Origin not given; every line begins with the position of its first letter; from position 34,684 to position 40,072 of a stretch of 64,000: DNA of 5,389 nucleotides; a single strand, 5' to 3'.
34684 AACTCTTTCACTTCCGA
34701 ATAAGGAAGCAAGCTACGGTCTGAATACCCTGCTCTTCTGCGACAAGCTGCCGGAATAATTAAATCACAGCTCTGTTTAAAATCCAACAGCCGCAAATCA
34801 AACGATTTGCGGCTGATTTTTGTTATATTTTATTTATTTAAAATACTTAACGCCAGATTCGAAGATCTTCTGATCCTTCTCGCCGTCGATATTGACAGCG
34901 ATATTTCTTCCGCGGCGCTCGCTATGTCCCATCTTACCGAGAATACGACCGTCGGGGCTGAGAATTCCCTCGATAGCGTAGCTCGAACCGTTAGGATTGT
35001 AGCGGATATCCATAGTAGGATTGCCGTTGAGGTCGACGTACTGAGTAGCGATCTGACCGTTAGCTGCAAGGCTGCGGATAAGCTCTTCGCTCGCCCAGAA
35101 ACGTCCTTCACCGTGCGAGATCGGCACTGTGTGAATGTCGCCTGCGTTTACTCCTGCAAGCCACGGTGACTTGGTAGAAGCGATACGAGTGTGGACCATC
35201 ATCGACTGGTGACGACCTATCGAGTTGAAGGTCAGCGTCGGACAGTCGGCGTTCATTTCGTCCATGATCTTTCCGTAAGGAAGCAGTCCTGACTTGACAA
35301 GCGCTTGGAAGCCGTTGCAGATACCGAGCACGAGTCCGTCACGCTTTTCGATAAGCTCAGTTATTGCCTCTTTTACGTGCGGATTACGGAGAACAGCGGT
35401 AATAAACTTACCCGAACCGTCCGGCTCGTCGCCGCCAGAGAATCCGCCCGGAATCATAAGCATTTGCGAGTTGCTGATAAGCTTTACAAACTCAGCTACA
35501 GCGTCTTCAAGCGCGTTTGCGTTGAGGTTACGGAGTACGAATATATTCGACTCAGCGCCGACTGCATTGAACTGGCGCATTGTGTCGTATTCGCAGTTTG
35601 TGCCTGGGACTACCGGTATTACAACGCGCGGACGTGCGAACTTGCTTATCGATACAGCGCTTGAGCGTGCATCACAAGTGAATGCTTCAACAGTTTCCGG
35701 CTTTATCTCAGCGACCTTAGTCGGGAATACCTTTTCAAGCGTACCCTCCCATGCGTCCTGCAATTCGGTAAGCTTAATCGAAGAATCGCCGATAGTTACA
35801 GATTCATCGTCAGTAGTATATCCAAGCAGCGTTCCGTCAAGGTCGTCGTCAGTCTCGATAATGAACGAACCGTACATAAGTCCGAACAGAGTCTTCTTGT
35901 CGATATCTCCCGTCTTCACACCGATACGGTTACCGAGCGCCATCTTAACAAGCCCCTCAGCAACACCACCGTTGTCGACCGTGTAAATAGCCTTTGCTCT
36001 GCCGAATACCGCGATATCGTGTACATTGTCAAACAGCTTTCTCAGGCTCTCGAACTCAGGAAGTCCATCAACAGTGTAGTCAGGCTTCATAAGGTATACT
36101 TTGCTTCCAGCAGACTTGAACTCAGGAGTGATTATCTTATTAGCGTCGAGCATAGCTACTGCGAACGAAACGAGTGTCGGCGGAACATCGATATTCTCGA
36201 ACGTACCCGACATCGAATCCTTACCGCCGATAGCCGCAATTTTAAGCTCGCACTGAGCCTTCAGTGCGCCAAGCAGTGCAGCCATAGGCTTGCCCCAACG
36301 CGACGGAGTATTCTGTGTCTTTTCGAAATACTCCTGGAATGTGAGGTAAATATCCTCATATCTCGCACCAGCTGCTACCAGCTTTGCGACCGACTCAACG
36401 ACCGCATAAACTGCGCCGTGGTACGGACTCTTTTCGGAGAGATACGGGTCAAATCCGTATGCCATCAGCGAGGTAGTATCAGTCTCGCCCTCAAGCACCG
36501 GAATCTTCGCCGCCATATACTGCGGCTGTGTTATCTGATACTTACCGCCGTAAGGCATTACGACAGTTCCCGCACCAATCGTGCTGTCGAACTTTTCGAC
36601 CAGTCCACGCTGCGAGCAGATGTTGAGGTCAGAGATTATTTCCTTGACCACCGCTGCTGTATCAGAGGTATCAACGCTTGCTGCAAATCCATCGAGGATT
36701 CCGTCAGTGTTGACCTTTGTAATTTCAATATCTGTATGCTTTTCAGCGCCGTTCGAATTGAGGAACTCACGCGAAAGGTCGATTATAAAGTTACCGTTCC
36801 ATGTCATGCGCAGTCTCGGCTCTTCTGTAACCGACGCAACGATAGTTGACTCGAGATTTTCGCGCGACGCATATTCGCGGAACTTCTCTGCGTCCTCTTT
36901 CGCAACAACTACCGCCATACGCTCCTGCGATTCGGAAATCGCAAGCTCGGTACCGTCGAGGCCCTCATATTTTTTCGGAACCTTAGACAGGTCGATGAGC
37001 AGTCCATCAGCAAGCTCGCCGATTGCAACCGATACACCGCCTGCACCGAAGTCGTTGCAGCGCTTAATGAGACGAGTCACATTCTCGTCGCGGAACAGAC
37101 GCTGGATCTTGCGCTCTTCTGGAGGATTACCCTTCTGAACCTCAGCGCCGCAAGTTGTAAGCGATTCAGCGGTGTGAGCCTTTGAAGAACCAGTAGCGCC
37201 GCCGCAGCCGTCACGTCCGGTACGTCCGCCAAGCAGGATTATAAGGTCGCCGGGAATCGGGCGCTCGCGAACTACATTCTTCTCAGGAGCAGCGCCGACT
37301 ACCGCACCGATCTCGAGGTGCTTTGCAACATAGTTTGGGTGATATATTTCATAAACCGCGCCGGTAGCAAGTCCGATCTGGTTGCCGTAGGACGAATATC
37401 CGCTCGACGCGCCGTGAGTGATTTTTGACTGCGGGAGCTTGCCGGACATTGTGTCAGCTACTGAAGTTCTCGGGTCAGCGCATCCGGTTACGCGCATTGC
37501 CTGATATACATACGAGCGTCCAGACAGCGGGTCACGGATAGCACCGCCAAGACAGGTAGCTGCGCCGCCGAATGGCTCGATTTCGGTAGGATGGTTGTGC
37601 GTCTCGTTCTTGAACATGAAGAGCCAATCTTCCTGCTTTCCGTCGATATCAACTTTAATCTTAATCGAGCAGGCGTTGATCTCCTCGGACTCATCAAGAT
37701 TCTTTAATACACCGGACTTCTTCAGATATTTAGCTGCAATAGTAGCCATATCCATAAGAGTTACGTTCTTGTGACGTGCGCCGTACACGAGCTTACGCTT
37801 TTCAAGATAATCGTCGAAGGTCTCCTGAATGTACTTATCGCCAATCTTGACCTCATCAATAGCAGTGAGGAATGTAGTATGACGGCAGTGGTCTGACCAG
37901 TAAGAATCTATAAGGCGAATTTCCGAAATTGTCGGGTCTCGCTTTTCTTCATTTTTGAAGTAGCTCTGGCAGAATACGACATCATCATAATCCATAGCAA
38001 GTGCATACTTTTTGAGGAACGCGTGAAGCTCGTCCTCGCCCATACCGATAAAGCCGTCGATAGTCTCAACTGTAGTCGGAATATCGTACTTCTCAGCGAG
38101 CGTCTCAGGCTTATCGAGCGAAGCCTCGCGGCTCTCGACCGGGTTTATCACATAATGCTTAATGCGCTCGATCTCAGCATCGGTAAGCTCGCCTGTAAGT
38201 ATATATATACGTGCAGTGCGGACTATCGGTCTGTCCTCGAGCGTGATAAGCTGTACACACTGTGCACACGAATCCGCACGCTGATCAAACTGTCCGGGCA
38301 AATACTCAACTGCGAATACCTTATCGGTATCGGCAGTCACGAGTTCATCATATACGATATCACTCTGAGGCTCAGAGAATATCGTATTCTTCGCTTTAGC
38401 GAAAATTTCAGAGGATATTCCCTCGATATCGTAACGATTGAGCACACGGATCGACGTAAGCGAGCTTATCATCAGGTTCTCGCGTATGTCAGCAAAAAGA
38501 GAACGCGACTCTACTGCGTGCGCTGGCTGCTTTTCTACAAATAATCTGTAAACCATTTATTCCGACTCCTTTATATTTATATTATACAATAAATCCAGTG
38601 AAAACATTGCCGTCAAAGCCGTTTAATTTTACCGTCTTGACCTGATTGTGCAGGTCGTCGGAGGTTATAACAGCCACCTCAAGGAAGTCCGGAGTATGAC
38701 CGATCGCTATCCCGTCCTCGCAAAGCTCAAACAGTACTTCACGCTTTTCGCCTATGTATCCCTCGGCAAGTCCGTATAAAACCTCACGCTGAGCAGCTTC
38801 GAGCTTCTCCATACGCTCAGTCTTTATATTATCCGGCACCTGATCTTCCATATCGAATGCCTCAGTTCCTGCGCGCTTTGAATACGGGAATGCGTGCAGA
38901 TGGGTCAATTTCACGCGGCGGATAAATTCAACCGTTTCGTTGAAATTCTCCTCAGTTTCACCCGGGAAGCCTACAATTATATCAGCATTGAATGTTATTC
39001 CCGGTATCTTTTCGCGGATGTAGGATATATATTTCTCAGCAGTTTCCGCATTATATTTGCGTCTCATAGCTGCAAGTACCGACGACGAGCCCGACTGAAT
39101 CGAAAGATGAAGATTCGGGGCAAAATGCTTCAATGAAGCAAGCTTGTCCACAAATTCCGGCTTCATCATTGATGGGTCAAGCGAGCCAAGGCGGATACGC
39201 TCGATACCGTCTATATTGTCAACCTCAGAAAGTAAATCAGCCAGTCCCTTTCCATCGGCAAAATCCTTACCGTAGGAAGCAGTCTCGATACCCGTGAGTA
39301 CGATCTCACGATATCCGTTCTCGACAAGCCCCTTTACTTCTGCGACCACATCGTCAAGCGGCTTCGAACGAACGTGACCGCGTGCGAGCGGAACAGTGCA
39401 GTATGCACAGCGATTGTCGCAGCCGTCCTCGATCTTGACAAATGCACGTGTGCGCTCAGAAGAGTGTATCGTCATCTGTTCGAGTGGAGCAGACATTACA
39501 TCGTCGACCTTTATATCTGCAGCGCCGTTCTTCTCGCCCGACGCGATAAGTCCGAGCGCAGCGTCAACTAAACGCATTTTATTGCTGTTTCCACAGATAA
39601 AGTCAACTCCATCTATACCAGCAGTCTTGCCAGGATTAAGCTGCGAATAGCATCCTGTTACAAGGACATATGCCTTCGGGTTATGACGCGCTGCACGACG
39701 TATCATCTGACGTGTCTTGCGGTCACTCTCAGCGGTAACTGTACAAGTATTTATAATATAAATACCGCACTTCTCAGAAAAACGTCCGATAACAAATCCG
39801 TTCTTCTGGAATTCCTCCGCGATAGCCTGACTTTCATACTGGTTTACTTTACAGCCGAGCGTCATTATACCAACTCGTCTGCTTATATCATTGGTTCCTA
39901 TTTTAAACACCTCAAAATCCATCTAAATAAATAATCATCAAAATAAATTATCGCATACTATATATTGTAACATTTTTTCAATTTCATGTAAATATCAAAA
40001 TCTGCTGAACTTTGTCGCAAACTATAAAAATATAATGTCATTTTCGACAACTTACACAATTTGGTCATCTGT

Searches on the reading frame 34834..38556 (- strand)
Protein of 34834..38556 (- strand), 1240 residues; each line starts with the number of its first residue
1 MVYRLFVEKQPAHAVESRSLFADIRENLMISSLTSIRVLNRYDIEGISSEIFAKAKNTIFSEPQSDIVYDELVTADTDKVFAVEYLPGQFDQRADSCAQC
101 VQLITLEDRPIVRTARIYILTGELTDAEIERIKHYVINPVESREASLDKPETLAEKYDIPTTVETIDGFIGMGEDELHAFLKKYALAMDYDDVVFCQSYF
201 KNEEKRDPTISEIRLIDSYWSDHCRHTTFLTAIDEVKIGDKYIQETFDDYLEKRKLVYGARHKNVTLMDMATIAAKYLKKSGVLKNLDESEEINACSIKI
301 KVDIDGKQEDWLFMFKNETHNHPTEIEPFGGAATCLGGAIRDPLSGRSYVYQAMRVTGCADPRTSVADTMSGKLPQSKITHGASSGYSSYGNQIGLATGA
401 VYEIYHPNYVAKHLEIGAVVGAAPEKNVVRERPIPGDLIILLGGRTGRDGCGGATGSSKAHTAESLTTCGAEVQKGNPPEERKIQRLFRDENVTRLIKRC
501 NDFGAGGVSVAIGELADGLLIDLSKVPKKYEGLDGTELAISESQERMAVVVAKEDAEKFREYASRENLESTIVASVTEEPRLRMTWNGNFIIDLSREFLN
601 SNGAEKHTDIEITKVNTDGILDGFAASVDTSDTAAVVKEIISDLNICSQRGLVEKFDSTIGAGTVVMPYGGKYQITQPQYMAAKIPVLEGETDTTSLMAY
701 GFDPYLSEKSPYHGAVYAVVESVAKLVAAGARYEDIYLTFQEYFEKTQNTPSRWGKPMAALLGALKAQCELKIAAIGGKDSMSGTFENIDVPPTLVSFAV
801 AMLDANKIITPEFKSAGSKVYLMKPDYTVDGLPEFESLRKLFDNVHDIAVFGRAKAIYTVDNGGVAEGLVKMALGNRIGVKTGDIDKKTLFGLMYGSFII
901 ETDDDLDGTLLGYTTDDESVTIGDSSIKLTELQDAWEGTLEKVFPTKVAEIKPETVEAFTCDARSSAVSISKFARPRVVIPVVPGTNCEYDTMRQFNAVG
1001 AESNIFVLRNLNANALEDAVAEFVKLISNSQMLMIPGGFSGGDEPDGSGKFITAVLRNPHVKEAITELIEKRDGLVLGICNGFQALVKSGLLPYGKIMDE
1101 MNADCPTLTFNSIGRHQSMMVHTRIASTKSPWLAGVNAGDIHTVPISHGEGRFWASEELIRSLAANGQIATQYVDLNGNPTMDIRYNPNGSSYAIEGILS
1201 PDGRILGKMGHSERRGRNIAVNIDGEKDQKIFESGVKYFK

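Call 55: search_protein_families(library=pfam, proteins=[window:34834-38556:-], max_evalue=0.00001)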
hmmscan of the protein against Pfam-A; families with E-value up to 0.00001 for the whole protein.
window:34834-38556:- (1240 aa): 3 families
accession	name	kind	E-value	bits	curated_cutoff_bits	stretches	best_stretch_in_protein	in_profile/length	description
PF13507.12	GATase_5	-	5.9e-81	271.8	27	1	975-1239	1-260/260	CobB/CobQ-like glutamine amidotransferase domain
PF02769.27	AIRS_C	-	2.7e-27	96.3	23.1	1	435-586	2-155/156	AIR synthase related protein, C-terminal domain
PF18072.6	FGAR-AT_linker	-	1.2e-08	35.8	26.6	1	181-226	5-49/50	Formylglycinamide ribonucleotide amidotransferase linker domain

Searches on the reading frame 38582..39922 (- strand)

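Call 55: search_protein_families(library=pfam, proteins=[window:38582-39922:-], max_evalue=0.00001)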
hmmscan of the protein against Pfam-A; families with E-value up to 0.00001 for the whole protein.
window:38582-39922:- (446 aa): 2 families
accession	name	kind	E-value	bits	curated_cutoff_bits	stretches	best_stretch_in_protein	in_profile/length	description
PF04055.27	Radical_SAM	-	8e-26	91.6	29.5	1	166-334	5-166/166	Radical SAM superfamily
PF00919.26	UPF0004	-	1.9e-23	82.7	27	1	16-111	1-98/98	Uncharacterized protein family UPF0004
